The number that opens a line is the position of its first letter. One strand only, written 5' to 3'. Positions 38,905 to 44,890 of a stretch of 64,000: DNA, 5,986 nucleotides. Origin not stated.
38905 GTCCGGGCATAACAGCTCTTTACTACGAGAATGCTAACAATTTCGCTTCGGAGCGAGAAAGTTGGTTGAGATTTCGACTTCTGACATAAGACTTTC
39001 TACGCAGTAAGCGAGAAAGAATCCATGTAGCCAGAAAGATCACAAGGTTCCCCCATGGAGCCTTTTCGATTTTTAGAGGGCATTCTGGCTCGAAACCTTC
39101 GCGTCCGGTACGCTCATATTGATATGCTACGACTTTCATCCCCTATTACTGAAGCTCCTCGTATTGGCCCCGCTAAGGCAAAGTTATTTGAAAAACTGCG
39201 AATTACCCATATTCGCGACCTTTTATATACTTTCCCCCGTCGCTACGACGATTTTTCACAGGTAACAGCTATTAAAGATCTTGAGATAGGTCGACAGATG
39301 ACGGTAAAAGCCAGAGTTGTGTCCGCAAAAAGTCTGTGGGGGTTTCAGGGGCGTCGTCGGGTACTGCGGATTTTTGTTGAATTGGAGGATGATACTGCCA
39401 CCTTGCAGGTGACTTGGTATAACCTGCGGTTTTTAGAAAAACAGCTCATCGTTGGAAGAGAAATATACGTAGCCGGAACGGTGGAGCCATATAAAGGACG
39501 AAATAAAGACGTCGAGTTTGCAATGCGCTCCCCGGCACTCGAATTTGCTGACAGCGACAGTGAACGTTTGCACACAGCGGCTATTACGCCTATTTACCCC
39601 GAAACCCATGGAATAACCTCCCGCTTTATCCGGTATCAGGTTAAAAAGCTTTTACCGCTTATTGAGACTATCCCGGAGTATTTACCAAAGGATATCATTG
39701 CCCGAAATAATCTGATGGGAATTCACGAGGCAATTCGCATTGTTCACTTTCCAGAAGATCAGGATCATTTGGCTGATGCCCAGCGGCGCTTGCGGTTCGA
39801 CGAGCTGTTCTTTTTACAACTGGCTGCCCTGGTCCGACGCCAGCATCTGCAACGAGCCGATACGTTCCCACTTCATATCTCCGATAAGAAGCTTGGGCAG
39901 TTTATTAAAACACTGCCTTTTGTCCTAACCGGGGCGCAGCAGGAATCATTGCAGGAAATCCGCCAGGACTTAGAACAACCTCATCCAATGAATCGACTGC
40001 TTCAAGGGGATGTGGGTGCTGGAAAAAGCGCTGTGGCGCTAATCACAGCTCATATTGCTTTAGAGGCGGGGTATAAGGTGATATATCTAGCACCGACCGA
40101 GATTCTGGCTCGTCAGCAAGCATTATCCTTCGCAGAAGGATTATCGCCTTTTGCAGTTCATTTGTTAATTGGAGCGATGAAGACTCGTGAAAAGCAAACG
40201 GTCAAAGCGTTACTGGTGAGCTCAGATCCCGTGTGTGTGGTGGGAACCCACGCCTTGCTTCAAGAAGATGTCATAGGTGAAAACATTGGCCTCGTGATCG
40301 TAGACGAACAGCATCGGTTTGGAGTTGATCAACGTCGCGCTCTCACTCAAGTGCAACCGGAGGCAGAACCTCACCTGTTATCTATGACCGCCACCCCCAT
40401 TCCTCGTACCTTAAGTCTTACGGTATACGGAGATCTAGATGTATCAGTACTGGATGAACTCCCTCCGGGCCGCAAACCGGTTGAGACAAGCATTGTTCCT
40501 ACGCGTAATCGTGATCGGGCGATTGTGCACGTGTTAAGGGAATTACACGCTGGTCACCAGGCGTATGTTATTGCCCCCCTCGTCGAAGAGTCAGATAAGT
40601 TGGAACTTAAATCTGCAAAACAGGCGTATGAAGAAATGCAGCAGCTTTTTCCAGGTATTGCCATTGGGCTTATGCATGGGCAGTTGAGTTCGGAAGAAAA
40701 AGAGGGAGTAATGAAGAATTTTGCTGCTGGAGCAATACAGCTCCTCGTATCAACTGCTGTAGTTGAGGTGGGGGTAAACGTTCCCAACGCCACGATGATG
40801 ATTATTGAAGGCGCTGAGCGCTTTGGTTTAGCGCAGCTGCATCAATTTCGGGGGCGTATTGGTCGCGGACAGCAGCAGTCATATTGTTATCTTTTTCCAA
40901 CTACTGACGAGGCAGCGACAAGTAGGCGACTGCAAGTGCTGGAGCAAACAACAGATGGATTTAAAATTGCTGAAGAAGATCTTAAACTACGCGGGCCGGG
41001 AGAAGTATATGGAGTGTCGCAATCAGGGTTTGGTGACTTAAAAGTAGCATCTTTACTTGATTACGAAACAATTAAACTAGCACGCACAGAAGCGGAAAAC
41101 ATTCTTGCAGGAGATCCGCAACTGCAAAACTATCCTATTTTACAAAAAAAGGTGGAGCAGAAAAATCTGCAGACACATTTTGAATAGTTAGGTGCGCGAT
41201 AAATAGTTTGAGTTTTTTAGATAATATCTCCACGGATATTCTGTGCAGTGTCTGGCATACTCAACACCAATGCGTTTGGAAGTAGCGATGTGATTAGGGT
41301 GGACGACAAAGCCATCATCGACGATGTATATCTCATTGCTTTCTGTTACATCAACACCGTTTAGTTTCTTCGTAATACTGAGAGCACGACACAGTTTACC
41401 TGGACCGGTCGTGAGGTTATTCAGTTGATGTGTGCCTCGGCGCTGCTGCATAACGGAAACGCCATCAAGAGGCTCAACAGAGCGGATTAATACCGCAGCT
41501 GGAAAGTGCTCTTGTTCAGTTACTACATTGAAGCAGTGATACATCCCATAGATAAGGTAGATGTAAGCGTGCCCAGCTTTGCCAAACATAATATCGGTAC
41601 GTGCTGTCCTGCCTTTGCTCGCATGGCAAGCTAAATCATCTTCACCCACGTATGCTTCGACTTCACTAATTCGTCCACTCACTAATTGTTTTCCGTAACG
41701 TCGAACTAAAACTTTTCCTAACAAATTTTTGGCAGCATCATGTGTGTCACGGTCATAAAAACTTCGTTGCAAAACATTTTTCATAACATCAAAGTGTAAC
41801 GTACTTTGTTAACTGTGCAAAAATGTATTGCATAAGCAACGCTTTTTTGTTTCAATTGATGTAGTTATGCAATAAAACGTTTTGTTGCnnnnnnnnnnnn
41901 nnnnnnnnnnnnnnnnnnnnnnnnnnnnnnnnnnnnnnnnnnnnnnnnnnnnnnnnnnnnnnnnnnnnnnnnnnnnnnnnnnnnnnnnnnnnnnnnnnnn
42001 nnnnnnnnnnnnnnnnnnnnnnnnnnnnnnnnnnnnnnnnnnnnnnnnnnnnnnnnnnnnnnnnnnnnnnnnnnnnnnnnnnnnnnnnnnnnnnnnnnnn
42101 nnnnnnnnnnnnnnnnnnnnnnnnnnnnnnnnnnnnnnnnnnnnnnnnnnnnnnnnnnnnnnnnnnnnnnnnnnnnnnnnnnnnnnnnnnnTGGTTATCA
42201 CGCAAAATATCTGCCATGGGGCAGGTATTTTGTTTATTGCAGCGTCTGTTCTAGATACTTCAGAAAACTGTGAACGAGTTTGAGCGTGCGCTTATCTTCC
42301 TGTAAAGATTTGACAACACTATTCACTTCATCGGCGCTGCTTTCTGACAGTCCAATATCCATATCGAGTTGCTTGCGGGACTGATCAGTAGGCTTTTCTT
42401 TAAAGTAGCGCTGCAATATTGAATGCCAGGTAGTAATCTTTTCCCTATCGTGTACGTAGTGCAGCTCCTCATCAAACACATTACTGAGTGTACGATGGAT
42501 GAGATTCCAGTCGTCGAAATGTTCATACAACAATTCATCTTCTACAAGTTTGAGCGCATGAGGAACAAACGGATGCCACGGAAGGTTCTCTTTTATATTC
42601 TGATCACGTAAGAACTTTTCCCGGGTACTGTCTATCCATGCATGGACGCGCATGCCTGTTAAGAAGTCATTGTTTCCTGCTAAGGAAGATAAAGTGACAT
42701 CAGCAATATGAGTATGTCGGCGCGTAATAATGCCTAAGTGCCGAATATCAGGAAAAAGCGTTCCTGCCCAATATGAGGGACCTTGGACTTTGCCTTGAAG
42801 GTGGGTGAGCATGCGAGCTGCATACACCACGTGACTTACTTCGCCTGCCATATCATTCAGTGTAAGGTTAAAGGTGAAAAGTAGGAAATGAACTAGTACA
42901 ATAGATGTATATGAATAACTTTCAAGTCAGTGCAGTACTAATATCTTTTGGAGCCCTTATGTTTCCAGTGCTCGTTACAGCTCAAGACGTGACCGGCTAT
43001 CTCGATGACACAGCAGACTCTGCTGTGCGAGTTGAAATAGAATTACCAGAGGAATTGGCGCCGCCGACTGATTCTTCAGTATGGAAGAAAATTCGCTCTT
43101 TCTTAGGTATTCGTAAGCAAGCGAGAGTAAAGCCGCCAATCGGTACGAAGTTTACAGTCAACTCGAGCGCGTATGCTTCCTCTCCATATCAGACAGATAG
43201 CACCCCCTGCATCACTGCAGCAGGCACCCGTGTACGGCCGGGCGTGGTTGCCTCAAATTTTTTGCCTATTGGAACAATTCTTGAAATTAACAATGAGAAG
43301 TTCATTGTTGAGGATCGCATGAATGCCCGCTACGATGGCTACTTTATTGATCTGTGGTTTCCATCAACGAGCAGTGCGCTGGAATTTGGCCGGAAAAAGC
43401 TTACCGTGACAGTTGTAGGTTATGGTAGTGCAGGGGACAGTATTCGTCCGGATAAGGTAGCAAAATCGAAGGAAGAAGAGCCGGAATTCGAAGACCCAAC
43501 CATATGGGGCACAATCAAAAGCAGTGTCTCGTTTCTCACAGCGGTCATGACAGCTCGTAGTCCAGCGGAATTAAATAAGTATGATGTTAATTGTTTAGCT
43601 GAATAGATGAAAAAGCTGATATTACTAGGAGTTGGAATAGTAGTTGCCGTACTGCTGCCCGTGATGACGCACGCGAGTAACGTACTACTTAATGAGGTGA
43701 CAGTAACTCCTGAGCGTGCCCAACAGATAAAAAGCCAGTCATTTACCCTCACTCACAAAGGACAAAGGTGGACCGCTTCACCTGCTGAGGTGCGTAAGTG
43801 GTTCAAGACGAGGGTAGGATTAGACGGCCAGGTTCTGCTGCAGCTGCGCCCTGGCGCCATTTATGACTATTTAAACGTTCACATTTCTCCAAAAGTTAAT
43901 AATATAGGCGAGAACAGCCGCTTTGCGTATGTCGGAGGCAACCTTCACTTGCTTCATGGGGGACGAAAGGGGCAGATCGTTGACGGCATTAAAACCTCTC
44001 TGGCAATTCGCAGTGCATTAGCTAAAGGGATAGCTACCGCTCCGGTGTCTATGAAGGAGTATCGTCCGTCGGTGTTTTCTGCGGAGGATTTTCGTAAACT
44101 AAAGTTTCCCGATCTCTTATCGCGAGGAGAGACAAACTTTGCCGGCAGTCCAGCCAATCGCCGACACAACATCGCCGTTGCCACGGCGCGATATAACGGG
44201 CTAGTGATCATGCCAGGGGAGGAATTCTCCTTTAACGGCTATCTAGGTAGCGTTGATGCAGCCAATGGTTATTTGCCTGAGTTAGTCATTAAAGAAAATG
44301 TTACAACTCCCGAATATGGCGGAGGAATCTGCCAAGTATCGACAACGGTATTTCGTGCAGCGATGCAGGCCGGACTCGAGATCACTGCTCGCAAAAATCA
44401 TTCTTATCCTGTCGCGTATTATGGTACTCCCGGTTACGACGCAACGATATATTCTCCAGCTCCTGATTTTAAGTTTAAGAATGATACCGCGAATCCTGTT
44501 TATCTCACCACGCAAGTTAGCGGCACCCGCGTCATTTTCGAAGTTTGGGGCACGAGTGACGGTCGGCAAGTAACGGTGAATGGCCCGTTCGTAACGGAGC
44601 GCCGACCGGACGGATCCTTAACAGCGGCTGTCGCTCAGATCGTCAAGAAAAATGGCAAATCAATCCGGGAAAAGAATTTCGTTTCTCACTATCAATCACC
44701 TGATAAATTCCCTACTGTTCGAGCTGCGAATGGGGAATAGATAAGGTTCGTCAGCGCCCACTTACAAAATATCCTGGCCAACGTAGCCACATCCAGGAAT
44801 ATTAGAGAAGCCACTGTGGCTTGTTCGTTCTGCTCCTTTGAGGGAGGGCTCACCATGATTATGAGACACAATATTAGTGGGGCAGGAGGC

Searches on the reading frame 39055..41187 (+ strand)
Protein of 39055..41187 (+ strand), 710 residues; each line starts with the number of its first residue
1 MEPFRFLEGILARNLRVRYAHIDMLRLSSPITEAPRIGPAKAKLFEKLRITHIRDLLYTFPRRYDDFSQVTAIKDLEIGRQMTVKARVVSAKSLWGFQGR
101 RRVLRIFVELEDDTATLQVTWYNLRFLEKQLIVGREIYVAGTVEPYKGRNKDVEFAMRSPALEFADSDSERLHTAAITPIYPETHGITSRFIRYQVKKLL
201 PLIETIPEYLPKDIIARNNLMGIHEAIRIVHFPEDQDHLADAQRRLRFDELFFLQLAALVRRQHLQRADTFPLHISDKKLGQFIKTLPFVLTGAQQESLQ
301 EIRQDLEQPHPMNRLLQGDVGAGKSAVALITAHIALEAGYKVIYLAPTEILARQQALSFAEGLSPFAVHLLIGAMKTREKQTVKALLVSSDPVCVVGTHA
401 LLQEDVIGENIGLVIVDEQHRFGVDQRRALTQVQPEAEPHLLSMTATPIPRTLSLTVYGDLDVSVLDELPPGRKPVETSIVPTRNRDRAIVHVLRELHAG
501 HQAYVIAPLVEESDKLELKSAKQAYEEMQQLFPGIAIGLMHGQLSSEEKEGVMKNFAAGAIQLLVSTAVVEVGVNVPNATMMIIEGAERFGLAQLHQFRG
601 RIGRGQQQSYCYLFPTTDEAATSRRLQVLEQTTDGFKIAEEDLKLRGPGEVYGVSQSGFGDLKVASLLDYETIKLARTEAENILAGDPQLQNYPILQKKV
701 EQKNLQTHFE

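Call 15: search_protein_families(library=pfam, proteins=[window:39055-41187:+], max_evalue=0.001)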
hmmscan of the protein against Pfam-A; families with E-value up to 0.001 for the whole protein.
window:39055-41187:+ (710 aa): 7 families
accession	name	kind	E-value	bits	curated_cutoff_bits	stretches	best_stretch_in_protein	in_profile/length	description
PF17191.10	RecG_wedge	-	2.2e-22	79.8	23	1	33-201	4-160/162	RecG wedge domain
PF00270.35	DEAD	-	3.3e-20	72.9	26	1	294-452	3-163/167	DEAD/DEAH box helicase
PF00271.37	Helicase_C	-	8e-19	68.4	23.5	1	490-604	6-108/110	Helicase conserved C-terminal domain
PF19833.4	RecG_dom3_C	-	9.8e-14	51.6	26.8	1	632-700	1-73/87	ATP-dependent DNA helicase RecG, domain 3, C-terminal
PF04851.21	ResIII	-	2.2e-12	47.7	22.5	1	292-448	5-162/164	Type III restriction enzyme, res subunit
PF01336.31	tRNA_anti-codon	-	6e-07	29.8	27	1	83-152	2-64/75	OB-fold nucleic acid binding domain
PF13604.12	AAA_30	-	9.9e-07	29.1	27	1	313-437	20-115/191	AAA domain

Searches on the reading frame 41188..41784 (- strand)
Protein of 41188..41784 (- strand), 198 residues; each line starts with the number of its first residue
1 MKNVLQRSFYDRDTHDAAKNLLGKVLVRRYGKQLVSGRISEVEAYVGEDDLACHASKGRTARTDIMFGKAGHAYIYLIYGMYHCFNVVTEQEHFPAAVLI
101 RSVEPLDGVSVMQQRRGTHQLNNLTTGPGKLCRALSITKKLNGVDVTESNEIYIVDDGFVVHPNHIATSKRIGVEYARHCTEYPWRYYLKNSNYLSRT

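Call 51: search_protein_families(library=pfam, proteins=[window:41188-41784:-], max_evalue=0.001)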
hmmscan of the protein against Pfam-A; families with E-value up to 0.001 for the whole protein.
window:41188-41784:- (198 aa): 1 family
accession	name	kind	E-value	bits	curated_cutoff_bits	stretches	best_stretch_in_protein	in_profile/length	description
PF02245.21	Pur_DNA_glyco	-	5.4e-69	231.6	27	1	8-192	1-180/181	Methylpurine-DNA glycosylase (MPG)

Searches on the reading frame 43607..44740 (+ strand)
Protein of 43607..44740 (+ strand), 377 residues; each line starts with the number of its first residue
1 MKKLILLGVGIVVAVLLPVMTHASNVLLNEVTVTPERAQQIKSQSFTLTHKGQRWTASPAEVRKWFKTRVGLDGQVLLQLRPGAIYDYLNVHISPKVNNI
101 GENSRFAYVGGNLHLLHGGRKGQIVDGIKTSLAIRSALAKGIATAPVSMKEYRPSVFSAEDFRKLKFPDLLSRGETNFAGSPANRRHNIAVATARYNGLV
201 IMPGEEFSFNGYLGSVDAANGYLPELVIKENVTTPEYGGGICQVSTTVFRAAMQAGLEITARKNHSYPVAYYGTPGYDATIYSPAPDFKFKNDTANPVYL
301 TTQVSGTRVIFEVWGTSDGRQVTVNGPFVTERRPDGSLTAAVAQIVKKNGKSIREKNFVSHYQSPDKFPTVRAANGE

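Call 15: search_protein_families(library=pfam, proteins=[window:43607-44740:+], max_evalue=0.001)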
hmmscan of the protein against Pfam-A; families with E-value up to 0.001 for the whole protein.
window:43607-44740:+ (377 aa): 1 family
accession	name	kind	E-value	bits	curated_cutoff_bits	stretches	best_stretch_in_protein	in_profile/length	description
PF04294.18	VanW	-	1.8e-45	154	27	1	184-314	1-130/130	VanW like protein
